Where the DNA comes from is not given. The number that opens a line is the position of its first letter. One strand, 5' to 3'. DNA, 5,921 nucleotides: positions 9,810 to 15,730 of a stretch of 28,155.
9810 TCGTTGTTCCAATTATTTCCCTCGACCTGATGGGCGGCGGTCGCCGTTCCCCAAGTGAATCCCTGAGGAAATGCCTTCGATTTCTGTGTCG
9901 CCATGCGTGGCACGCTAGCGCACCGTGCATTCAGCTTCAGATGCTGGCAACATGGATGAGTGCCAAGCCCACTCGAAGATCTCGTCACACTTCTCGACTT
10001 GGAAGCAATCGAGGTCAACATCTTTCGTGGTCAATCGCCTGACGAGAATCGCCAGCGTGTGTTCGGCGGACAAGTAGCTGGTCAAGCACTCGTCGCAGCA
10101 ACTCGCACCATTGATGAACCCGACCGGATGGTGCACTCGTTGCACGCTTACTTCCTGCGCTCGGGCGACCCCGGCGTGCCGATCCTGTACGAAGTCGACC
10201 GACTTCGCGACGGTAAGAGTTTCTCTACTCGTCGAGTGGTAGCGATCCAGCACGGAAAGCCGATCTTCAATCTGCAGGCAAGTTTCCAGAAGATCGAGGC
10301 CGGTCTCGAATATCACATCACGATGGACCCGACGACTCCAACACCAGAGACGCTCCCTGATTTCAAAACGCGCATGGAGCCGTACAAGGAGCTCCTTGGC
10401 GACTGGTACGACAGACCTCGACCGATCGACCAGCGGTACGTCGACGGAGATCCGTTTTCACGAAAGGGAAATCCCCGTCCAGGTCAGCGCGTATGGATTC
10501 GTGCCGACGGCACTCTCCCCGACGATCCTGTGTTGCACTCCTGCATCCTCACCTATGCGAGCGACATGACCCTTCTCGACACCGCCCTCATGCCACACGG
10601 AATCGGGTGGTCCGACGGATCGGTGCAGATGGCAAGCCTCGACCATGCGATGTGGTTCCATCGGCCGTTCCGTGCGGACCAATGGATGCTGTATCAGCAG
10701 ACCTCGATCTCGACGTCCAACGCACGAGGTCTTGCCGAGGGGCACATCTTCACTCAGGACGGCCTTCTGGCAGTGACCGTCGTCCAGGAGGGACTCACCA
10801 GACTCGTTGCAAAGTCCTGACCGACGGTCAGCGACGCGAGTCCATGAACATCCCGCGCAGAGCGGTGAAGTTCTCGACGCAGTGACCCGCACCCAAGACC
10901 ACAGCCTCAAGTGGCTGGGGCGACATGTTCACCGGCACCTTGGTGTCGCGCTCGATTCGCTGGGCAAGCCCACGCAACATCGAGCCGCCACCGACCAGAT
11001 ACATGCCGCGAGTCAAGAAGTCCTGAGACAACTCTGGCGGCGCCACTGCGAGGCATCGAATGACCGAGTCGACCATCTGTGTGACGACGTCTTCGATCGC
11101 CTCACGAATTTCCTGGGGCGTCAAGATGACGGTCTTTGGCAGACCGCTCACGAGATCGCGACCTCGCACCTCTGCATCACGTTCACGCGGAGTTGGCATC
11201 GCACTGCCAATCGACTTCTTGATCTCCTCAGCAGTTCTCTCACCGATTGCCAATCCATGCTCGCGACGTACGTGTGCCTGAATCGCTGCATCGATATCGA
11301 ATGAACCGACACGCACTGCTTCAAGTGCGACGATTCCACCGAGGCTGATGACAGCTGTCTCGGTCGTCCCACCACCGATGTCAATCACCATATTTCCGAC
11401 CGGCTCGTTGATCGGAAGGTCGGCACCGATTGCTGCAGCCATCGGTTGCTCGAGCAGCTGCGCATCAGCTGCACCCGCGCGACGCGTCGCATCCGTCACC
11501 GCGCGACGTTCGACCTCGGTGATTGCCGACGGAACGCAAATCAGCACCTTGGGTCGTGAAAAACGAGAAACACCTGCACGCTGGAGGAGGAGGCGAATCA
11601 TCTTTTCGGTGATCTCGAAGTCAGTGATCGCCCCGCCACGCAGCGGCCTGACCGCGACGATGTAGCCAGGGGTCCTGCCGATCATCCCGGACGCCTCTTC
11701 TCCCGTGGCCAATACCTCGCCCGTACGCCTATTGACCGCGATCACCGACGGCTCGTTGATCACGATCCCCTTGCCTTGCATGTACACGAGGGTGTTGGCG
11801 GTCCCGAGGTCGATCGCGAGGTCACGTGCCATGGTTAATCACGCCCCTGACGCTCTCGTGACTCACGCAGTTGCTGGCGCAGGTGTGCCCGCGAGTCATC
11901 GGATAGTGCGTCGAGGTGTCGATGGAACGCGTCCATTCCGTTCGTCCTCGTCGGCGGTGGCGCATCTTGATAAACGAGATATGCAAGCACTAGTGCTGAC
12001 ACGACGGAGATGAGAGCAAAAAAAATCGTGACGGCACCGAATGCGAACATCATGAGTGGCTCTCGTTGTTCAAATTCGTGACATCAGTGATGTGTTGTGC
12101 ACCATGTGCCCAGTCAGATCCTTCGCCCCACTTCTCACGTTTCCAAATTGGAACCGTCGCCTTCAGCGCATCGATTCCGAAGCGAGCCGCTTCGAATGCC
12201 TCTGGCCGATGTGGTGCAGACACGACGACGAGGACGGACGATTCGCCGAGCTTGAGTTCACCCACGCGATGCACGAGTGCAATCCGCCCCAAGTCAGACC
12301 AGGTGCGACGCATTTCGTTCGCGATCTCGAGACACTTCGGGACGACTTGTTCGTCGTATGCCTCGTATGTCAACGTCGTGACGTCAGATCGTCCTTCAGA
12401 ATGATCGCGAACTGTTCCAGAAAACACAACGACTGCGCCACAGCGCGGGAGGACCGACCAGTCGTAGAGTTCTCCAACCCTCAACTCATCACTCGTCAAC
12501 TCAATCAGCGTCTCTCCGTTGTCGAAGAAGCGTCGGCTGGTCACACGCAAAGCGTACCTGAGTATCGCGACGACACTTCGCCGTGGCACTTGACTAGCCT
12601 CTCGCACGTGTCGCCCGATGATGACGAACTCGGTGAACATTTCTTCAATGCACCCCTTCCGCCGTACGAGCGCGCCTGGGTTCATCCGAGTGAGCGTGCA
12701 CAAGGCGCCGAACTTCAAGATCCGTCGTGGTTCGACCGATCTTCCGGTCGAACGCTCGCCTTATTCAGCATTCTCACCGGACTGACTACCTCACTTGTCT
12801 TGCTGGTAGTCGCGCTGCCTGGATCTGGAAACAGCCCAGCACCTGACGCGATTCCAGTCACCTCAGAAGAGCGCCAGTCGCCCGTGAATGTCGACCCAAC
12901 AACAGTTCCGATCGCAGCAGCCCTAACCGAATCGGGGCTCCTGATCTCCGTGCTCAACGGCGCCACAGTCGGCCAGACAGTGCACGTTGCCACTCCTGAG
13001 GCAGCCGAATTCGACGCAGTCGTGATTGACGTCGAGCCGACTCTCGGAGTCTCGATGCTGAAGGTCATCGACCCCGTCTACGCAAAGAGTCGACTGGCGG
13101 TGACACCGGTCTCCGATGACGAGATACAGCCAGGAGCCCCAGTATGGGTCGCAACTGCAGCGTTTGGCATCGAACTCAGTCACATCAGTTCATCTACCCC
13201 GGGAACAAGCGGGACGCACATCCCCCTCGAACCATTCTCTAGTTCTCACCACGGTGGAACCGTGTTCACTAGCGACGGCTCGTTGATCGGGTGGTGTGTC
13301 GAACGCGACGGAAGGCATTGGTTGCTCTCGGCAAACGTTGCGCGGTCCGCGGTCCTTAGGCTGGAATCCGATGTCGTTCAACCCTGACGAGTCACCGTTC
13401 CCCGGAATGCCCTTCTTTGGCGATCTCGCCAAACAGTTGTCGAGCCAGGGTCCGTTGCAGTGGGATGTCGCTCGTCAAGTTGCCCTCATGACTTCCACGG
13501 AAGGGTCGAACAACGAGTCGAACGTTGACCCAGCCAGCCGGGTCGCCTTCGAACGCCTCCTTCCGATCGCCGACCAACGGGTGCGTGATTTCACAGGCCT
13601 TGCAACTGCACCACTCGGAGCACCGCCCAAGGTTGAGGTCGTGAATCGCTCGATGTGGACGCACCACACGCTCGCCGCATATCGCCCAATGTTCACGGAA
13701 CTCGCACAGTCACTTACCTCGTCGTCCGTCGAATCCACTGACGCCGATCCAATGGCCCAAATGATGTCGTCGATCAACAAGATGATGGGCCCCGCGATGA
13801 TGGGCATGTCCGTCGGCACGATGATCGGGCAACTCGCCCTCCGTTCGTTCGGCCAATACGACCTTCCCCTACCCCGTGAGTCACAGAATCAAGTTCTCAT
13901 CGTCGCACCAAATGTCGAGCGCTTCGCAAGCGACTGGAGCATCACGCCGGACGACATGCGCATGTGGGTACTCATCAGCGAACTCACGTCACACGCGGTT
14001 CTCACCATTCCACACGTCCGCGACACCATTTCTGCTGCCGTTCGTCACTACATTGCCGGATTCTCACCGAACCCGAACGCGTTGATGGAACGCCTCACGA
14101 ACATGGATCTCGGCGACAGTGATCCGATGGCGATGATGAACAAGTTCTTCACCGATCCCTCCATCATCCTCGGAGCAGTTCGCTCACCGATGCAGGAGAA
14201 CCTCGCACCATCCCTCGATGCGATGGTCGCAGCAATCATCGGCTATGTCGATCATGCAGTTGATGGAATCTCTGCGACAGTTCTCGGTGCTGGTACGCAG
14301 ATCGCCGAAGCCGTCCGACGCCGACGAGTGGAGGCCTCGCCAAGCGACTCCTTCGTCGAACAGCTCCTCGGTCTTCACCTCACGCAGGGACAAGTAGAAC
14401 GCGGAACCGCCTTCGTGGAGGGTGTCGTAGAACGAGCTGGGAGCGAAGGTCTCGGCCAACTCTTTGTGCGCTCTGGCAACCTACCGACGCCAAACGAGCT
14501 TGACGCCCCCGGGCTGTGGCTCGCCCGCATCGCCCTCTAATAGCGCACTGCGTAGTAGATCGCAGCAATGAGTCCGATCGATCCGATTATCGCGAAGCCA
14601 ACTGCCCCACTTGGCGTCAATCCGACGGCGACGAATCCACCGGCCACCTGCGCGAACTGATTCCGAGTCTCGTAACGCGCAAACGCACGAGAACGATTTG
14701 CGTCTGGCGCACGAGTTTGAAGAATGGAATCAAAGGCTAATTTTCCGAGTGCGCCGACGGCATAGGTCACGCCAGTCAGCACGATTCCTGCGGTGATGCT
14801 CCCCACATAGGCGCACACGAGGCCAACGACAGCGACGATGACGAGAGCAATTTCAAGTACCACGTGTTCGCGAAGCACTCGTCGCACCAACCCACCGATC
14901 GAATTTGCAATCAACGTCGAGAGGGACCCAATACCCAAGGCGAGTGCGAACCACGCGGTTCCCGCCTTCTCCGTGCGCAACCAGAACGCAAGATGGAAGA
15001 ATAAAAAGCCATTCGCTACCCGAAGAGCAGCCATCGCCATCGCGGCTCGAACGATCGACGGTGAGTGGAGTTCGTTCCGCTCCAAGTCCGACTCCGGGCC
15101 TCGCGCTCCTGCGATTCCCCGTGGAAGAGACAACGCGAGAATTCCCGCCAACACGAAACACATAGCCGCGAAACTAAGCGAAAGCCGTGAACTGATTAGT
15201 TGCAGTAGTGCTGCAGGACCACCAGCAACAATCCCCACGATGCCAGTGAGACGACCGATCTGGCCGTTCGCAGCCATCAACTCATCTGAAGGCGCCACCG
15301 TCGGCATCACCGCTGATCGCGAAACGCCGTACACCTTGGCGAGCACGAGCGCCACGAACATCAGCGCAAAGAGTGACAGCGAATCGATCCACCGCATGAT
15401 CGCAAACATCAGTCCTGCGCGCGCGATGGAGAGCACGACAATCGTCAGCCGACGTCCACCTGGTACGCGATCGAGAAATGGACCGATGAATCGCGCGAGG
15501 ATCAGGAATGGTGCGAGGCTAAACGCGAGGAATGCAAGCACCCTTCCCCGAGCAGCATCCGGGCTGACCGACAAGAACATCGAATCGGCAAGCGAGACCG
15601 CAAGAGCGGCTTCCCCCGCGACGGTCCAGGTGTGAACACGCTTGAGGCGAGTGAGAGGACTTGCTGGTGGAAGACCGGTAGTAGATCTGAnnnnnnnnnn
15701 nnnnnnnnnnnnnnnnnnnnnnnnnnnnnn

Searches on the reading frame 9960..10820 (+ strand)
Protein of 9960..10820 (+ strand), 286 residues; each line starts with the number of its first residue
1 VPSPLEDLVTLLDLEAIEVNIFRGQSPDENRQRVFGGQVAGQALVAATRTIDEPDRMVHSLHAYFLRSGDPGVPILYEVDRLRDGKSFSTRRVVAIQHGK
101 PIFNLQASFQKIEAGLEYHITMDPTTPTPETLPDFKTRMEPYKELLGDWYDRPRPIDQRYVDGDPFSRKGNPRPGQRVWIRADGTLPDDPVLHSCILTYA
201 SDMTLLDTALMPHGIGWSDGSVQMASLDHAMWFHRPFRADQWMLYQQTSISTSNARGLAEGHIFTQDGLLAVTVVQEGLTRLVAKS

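Call 20: search_protein_families(library=pfam, proteins=[window:9960-10820:+], max_evalue=0.001)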
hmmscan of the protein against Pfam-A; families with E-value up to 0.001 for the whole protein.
window:9960-10820:+ (286 aa): 3 families
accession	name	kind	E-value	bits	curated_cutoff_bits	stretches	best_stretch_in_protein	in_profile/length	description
PF02551.21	Acyl_CoA_thio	-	6e-46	156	21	2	170-279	25-132/132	Acyl-CoA thioesterase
PF20789.3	4HBT_3C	-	1.8e-26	93.4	24.1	1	150-279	16-139/140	Acyl-CoA thioesterase C-terminal domain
PF13622.12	4HBT_3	-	1.4e-22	80.1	24.3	1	33-110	10-83/83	Acyl-CoA thioesterase N-terminal domain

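Call 70: search_protein_families(library=ncbifam, proteins=[window:9960-10820:+], max_evalue=0.00001)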
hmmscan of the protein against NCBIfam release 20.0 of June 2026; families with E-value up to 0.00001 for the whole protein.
window:9960-10820:+ (286 aa): 2 families
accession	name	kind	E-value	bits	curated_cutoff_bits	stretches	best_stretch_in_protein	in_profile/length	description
NF007817.0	PRK10526.1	equivalog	1.4e-88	297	481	1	2-281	2-283/286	acyl-CoA thioesterase II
TIGR00189.1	tesB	equivalog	1.3e-84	283.9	292.85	1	12-281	1-282/282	acyl-CoA thioesterase II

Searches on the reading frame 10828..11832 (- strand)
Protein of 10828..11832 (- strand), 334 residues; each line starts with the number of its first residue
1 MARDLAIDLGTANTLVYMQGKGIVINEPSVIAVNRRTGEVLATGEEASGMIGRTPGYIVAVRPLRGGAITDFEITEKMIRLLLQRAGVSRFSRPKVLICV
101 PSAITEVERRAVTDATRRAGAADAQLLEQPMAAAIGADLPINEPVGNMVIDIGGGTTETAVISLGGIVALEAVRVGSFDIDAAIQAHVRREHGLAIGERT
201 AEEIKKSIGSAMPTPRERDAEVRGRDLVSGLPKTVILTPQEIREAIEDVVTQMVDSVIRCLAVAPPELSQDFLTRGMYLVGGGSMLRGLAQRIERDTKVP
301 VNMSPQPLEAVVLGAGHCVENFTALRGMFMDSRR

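Call 20: search_protein_families(library=pfam, proteins=[window:10828-11832:-], max_evalue=0.001)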
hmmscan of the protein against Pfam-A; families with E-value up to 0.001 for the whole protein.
window:10828-11832:- (334 aa): 5 families
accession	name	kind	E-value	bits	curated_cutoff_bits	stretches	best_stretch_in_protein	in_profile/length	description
PF06723.19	MreB_Mbl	-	3.5e-127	424.2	27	1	3-325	2-325/327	MreB/Mbl protein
PF14450.12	FtsA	-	5.9e-12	46.5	31.8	1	148-304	1-110/127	Cell division protein FtsA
PF00012.26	HSP70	-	1.7e-08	33.6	20.6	1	95-315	135-368/599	Hsp70 protein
PF21522.3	MreB-like_C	-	0.00021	22.3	27.8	0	149-285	1-115/123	Archaeal actin homologue MreB-like, C-terminal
PF00022.25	Actin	-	0.00028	20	27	0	250-298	303-350/410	Actin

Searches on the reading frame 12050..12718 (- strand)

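Call 21: search_protein_families(library=pfam, proteins=[window:12050-12718:-], max_evalue=0.001)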
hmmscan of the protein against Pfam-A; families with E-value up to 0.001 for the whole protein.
window:12050-12718:- (222 aa): 1 family
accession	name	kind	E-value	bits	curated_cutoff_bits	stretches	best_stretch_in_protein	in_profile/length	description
PF02391.22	MoaE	-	2.4e-34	118.4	23.4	1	75-187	2-113/114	MoaE protein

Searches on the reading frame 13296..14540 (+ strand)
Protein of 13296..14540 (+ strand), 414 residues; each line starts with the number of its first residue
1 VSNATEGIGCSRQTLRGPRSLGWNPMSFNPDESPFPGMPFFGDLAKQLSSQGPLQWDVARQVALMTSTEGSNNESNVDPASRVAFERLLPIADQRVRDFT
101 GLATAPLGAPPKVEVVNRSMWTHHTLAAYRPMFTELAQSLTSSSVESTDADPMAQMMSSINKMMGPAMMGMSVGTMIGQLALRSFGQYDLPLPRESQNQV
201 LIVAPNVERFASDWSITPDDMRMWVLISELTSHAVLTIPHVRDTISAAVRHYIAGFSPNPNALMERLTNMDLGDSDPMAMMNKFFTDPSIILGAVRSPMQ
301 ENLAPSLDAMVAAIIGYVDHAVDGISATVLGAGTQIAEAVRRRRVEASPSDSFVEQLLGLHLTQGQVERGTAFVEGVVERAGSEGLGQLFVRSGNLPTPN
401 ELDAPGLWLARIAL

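Call 20: search_protein_families(library=pfam, proteins=[window:13296-14540:+], max_evalue=0.001)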
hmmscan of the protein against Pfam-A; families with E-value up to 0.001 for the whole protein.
window:13296-14540:+ (414 aa): 1 family
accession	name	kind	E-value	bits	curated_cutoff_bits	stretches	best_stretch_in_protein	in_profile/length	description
PF10103.15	Zincin_2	-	1.9e-62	212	25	1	55-408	2-343/344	Zincin-like metallopeptidase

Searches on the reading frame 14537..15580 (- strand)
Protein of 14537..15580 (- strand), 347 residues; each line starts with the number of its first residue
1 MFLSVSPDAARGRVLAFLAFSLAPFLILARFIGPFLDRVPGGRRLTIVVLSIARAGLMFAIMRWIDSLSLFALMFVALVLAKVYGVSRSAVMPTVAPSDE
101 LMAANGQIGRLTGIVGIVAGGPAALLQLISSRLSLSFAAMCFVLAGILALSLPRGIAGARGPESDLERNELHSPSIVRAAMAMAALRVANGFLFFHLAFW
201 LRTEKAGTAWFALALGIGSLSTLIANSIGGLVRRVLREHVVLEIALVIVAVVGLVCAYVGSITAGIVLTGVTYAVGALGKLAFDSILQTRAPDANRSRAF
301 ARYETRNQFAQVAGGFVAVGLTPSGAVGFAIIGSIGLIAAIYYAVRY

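Call 20: search_protein_families(library=pfam, proteins=[window:14537-15580:-], max_evalue=0.001)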
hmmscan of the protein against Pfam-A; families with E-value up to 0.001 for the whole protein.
window:14537-15580:- (347 aa): 2 families
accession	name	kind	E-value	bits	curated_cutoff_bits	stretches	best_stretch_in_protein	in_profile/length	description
PF07690.21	MFS_1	-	2.1e-06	27.3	33.4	1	16-277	37-306/347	Major Facilitator Superfamily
PF14248.12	DUF4345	-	0.00049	20.5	26.5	1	133-253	4-118/119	Domain of unknown function (DUF4345)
